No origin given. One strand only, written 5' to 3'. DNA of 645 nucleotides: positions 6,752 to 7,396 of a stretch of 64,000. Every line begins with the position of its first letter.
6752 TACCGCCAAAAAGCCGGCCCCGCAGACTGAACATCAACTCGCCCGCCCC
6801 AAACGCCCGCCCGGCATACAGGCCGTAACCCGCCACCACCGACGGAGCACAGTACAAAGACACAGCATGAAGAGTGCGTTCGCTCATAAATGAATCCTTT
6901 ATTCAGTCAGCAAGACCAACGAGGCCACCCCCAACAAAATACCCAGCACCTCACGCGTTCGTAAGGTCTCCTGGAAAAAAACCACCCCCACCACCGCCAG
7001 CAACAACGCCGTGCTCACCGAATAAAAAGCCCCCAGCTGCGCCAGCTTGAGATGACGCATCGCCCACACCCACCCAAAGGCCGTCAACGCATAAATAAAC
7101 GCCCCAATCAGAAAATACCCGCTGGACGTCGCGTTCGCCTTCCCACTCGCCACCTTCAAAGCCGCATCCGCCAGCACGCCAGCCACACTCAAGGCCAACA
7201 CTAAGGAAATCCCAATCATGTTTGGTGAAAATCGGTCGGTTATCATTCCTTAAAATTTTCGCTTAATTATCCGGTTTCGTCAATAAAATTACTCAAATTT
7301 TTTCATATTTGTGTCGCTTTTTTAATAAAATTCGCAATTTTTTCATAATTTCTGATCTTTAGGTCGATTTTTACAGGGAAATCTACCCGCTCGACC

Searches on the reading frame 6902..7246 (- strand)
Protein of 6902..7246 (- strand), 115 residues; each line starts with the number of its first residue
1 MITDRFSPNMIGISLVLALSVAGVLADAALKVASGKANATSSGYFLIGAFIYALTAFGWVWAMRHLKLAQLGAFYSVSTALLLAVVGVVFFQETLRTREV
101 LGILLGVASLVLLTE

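Call 9: search_protein_families(library=pfam, proteins=[window:6902-7246:-], max_evalue=0.001)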
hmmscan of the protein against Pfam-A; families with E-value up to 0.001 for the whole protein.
window:6902-7246:- (115 aa): 1 family
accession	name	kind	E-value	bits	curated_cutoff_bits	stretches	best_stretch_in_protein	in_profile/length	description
PF00892.27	EamA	-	8.1e-05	23.4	28.2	1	29-114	47-134/135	EamA-like transporter family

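Call 50: search_protein_families(library=ncbifam, proteins=[window:6902-7246:-], max_evalue=0.1)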
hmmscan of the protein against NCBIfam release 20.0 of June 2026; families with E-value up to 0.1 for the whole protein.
window:6902-7246:- (115 aa): 7 families
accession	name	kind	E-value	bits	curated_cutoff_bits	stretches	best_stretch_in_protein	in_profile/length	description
NF051481.1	EbrA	exception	1.6e-07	31.7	160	1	16-113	9-102/104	SMR family multidrug efflux transporter EbrA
NF051482.1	EbrB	exception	1.6e-05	25.5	160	1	12-114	3-102/105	SMR family multidrug efflux transporter EbrB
NF002816.2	PRK02971.1-2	equivalog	7.3e-05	23.2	99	1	31-112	33-115/120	4-amino-4-deoxy-L-arabinose-phosphoundecaprenol flippase subunit ArnF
NF033469.1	SMR_qac_bcrB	exception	0.0084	16.7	205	1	54-113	41-101/105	quaternary ammonium compound efflux SMR transporter BcrB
NF000279.1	qac_SMR_H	exception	0.01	16.2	205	1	17-113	6-100/107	quaternary ammonium compound efflux SMR transporter QacH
TIGR03340.1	phn_DUF6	hypoth_equivalog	0.018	14.7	288.15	1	35-112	204-280/281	phosphonate utilization associated putative membrane protein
NF000023.1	qac_SMR_C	exception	0.069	13.3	200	1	13-111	4-98/107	quaternary ammonium compound efflux SMR transporter QacC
